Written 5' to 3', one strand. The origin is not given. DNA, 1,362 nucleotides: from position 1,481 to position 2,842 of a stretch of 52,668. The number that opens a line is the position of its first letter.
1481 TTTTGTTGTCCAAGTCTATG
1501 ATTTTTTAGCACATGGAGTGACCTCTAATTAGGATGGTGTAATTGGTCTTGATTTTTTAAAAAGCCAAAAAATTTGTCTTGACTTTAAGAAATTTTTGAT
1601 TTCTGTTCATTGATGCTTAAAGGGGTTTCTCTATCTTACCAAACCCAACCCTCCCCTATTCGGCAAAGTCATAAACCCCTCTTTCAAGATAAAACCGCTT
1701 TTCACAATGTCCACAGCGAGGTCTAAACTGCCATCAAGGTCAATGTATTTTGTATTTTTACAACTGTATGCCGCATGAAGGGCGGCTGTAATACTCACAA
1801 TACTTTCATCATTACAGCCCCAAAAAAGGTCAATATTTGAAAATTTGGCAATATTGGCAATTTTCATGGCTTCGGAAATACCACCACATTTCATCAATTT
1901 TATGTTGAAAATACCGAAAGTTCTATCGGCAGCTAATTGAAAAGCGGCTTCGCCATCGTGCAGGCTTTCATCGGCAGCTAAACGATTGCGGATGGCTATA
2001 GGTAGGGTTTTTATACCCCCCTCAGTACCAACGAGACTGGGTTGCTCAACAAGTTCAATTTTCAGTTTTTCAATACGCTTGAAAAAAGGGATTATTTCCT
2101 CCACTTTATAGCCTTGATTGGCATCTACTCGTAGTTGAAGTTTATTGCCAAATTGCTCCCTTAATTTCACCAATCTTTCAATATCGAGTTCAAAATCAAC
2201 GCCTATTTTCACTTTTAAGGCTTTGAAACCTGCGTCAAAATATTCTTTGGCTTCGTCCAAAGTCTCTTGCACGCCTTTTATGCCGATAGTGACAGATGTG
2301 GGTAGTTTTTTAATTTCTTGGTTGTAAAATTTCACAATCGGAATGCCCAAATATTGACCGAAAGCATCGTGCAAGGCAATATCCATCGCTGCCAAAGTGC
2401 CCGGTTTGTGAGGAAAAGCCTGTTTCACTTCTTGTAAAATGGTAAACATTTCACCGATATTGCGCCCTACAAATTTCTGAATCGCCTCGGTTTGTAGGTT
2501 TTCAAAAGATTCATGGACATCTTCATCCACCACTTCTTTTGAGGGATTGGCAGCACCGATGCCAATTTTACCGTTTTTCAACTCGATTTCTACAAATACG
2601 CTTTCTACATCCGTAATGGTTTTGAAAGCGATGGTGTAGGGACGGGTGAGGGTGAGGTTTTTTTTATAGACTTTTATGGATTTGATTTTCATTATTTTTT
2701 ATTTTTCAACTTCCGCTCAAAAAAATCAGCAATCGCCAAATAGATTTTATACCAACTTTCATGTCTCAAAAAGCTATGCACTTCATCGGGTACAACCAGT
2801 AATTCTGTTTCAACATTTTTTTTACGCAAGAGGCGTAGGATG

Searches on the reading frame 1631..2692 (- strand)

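Call 27: search_protein_families(library=pfam, proteins=[window:1631-2692:-], max_evalue=0.00001)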
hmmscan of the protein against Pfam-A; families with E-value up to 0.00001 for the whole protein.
window:1631-2692:- (353 aa): 2 families
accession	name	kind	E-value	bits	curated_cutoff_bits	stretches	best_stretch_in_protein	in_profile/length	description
PF13378.12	MR_MLE_C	-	2.4e-42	145.6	29.4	1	144-351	2-213/219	Enolase C-terminal domain-like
PF02746.21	MR_MLE_N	-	6.9e-09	36.4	22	1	6-121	4-114/117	Mandelate racemase / muconate lactonizing enzyme, N-terminal domain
